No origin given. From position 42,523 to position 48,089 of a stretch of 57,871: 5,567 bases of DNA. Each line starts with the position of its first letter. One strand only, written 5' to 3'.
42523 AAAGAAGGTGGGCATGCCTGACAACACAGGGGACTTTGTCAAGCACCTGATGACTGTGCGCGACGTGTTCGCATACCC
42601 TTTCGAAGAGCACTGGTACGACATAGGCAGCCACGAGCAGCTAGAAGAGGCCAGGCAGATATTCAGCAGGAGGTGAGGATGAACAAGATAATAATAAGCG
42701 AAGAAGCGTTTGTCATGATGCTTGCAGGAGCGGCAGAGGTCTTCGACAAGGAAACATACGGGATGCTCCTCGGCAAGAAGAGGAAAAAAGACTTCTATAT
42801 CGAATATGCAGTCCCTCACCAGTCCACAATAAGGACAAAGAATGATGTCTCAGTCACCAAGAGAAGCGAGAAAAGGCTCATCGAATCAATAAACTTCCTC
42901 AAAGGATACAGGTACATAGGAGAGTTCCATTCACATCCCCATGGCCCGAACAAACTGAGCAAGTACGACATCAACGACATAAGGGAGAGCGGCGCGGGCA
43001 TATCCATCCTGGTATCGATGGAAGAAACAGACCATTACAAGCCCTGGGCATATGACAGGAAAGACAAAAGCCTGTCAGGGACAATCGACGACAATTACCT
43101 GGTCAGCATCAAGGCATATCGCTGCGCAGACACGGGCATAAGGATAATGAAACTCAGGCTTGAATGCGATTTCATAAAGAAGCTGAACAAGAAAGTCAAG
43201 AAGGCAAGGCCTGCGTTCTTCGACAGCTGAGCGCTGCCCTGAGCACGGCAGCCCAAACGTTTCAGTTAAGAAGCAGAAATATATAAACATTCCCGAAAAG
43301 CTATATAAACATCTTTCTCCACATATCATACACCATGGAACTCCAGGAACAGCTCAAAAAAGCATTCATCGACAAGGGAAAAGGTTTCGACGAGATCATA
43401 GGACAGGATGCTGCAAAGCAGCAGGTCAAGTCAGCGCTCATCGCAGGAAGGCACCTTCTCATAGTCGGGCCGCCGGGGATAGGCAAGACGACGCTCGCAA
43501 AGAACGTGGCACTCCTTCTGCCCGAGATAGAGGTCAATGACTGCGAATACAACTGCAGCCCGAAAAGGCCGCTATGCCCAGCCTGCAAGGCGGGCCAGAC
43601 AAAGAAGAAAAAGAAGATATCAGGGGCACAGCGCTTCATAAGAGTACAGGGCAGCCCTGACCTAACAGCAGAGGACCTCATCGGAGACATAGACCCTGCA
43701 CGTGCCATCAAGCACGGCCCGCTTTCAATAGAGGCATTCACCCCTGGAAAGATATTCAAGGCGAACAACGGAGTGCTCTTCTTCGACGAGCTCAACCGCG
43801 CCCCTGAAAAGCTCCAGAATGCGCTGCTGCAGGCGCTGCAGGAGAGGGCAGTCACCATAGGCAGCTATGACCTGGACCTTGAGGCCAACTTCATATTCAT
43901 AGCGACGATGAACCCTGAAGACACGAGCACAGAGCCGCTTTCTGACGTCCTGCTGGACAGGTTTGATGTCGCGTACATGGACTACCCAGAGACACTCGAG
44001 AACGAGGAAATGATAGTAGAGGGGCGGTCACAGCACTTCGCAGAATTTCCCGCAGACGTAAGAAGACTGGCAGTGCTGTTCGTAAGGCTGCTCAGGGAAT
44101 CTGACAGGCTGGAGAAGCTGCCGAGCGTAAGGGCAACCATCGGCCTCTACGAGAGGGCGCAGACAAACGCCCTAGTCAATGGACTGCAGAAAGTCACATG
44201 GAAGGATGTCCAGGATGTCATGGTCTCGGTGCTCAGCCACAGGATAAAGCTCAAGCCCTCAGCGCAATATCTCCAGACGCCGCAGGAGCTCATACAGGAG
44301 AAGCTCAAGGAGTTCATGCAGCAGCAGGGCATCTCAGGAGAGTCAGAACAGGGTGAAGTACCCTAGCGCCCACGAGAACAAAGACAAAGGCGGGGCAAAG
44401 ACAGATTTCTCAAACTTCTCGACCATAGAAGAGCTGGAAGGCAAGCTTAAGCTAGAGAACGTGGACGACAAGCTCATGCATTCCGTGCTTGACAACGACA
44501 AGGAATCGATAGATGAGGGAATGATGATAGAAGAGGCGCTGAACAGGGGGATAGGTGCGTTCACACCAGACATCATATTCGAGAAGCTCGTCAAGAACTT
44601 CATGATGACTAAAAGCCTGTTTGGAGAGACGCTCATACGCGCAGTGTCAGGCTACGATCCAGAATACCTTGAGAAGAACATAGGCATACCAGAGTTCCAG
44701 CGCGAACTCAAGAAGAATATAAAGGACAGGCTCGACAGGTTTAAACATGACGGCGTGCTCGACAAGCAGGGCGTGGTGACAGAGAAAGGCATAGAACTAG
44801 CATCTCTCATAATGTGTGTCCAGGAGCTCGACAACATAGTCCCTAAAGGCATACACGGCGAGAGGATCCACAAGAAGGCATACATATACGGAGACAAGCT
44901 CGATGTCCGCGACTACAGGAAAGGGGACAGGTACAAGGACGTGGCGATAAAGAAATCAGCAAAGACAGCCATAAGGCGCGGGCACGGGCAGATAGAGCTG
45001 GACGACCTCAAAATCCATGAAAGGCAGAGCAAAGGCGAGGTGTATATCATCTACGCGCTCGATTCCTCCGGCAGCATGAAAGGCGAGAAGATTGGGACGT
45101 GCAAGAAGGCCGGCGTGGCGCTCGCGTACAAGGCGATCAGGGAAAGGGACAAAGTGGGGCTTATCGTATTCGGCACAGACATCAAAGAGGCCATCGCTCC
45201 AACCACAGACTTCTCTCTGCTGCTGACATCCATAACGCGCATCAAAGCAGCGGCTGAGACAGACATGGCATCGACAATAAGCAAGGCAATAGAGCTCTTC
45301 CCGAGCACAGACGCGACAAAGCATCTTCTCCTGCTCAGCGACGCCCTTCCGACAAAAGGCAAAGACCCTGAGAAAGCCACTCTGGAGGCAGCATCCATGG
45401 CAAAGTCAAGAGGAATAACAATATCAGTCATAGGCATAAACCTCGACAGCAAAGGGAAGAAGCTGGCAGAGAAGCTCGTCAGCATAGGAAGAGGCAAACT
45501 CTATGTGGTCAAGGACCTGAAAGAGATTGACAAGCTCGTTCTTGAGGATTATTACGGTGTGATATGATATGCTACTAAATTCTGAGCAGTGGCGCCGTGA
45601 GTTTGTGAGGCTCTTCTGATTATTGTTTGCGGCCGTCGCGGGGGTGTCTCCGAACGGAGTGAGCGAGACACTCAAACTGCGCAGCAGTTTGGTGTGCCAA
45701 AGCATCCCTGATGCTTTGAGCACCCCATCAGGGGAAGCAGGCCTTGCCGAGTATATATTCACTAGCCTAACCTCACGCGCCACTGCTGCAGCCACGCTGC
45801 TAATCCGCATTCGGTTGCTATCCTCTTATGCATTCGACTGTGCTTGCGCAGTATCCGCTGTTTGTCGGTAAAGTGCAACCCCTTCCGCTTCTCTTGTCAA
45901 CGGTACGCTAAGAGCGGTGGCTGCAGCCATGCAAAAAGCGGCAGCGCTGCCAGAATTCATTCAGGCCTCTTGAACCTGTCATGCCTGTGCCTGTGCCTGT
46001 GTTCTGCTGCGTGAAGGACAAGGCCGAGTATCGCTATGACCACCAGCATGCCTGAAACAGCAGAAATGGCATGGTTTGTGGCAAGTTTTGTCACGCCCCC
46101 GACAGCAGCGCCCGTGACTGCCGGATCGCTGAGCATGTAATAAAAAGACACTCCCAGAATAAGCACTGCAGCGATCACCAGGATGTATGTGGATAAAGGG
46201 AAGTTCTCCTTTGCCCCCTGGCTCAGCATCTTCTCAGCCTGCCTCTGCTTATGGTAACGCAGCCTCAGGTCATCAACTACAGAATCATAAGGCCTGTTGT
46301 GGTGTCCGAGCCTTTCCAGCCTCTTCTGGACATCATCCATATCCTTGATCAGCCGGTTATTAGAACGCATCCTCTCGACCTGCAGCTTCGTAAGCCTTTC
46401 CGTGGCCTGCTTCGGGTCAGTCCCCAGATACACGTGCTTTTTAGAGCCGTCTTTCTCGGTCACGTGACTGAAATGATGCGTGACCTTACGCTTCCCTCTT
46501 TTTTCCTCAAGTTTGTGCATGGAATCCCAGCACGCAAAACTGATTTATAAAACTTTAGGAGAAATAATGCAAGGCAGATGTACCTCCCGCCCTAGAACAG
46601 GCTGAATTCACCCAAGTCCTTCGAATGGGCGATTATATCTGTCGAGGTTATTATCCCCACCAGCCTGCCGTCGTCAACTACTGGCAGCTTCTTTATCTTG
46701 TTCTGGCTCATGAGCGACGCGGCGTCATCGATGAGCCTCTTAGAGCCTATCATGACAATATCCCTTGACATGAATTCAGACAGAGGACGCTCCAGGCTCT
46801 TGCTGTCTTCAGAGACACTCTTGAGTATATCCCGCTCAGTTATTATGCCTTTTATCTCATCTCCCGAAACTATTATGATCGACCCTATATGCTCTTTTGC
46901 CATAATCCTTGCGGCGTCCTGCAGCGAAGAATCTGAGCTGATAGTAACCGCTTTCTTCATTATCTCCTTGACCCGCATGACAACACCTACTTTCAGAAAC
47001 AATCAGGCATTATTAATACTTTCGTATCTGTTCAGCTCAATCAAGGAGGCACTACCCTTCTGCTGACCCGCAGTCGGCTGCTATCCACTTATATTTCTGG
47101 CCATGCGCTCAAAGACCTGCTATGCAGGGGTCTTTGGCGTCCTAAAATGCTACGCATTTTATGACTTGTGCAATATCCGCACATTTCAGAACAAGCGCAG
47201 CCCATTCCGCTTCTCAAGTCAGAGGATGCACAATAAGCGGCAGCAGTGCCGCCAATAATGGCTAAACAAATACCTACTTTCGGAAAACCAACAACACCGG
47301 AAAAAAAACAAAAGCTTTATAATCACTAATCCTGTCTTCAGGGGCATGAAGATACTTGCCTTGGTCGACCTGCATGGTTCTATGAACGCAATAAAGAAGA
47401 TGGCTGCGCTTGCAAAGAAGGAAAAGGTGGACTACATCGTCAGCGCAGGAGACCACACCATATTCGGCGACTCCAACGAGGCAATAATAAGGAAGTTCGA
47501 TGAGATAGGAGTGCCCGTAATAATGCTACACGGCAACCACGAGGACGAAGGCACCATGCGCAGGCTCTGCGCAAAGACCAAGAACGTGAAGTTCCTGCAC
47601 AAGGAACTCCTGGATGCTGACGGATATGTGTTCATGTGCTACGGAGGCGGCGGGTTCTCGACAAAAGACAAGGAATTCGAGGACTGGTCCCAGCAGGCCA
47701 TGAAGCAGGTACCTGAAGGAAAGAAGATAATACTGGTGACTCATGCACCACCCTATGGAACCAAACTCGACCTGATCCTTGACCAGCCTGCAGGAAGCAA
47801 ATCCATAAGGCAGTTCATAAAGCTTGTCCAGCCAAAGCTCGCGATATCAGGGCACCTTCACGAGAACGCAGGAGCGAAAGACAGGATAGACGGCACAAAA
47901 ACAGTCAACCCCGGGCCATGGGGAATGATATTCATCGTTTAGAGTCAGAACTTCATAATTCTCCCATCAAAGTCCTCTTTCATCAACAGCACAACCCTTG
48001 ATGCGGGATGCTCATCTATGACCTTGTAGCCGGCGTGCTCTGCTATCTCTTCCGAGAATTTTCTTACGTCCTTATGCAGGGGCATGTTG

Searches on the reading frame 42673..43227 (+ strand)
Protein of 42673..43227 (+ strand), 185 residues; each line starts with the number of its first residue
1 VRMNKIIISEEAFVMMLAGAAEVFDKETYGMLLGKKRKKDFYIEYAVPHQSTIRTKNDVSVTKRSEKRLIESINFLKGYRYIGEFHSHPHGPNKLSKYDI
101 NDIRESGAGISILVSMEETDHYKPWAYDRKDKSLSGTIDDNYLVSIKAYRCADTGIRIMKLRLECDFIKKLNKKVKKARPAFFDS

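Call 77: search_protein_families(library=pfam, proteins=[window:42673-43227:+], max_evalue=0.001)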
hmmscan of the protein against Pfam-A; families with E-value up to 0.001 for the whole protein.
window:42673-43227:+ (185 aa): 2 families
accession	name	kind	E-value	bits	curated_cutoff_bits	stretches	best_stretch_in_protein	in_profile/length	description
PF14464.11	Prok-JAB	-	4.3e-09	36.7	25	1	13-116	5-103/114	Prokaryotic homologs of the JAB domain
PF01398.27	JAB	-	1.6e-05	25.1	22.5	1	4-101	4-106/117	JAB1/Mov34/MPN/PAD-1 ubiquitin protease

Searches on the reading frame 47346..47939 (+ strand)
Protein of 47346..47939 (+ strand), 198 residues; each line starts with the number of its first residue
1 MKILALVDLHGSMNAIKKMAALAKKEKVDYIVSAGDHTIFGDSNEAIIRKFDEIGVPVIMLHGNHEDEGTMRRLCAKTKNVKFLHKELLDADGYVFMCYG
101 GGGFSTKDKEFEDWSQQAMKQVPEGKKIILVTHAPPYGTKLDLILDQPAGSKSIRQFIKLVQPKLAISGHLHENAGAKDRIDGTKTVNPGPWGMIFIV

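Call 77: search_protein_families(library=pfam, proteins=[window:47346-47939:+], max_evalue=0.001)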
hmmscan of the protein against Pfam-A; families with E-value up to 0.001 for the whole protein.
window:47346-47939:+ (198 aa): 3 families
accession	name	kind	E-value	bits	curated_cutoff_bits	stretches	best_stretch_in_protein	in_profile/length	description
PF00149.33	Metallophos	-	4.1e-21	76.7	21.5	1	1-173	1-190/191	Calcineurin-like phosphoesterase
PF12850.12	Metallophos_2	-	1.3e-13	51.6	27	1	1-192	1-135/154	Calcineurin-like phosphoesterase superfamily domain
PF14582.11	Metallophos_3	-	8.2e-11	42.2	28.2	1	46-190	80-237/259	Metallophosphoesterase, calcineurin superfamily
